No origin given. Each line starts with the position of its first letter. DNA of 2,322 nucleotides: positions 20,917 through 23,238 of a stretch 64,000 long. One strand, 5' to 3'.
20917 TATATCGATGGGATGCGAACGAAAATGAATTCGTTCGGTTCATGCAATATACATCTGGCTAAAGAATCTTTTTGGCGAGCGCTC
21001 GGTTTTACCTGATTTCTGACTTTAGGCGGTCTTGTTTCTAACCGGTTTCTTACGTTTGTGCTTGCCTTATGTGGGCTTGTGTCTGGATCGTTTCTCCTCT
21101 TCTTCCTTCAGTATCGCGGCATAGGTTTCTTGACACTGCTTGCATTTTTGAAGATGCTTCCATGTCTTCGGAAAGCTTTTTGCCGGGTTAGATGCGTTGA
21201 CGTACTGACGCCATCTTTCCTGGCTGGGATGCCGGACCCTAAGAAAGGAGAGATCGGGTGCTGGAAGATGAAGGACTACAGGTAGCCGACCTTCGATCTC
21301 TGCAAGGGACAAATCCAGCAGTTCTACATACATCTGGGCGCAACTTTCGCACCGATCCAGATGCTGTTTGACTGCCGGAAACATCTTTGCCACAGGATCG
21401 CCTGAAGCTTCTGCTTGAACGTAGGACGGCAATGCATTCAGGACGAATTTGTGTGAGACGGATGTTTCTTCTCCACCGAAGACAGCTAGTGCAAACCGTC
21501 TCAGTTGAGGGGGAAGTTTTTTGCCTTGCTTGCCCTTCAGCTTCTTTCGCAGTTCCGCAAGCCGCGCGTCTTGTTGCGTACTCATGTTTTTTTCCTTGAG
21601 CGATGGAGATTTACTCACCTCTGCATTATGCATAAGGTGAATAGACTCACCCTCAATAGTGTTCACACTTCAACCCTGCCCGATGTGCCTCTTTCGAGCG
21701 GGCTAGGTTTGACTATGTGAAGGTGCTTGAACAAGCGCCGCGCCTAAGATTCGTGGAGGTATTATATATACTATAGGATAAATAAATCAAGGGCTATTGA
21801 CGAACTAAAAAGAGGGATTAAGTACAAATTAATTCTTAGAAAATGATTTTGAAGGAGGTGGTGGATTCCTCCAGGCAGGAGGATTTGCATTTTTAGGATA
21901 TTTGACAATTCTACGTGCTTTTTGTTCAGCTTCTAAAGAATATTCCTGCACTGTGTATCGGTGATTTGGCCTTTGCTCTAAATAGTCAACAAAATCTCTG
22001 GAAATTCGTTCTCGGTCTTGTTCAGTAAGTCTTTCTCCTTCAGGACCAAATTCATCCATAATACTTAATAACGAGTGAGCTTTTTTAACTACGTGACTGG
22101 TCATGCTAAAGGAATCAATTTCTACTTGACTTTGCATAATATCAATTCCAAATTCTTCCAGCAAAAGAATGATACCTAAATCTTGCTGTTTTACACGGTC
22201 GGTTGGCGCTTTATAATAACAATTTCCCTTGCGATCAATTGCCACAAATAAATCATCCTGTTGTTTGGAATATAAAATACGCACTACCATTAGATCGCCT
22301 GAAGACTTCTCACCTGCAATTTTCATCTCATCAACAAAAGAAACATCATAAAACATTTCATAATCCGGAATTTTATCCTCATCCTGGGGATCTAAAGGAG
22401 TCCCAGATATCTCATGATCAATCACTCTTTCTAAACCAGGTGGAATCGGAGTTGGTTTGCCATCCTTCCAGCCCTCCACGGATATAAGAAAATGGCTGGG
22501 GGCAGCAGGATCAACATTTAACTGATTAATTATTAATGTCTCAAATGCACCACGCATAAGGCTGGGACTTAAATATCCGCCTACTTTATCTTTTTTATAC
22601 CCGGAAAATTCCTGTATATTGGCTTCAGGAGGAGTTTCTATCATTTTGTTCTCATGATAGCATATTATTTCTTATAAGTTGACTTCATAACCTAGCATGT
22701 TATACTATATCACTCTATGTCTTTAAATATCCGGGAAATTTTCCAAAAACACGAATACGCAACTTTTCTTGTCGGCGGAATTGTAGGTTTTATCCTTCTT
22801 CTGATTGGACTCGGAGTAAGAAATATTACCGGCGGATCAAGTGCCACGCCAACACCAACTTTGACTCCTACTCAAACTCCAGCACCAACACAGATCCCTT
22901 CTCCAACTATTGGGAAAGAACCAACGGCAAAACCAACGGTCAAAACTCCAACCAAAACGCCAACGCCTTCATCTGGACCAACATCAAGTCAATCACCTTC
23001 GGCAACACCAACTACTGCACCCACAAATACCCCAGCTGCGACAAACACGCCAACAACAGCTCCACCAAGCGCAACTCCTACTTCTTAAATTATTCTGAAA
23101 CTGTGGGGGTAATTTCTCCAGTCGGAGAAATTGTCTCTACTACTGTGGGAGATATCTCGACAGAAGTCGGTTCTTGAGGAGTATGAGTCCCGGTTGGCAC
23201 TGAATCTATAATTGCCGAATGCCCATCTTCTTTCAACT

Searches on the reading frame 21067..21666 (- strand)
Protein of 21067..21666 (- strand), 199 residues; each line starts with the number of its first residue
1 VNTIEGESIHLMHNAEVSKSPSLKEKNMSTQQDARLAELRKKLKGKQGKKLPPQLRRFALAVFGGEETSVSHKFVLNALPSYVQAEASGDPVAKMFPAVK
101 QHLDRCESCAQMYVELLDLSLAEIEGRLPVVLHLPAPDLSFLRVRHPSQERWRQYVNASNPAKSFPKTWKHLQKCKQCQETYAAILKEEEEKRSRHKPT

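Call 22: search_protein_families(library=pfam, proteins=[window:21067-21666:-], max_evalue=10)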
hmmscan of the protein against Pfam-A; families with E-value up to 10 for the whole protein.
window:21067-21666:- (199 aa): 3 families
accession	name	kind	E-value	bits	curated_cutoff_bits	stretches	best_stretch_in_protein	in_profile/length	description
PF04777.18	Evr1_Alr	-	0.0023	18.7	27.6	1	147-195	15-60/93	Erv1 / Alr family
PF13490.11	zf-HC2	-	0.076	13.6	22.2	1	98-110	23-35/35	Putative zinc-finger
PF25438.1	DUF7896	-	0.23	12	25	1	158-180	10-32/83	Domain of unknown function (DUF7896)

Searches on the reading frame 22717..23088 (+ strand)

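Call 5: search_protein_families(library=pfam, proteins=[window:22717-23088:+], max_evalue=1)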
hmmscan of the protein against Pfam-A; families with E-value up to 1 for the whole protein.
window:22717-23088:+ (123 aa): 1 family
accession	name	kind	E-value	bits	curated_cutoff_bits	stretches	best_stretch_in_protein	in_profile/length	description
PF10428.14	SOG2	-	0.91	9.3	26.9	1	44-119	229-314/475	RAM signalling pathway protein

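Call 22: search_protein_families(library=pfam, proteins=[window:22717-23088:+], max_evalue=10)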
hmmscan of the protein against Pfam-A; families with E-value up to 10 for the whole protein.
window:22717-23088:+ (123 aa): 1 family
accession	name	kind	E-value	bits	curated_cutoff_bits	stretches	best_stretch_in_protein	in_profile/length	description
PF10428.14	SOG2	-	0.91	9.3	26.9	1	44-119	229-314/475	RAM signalling pathway protein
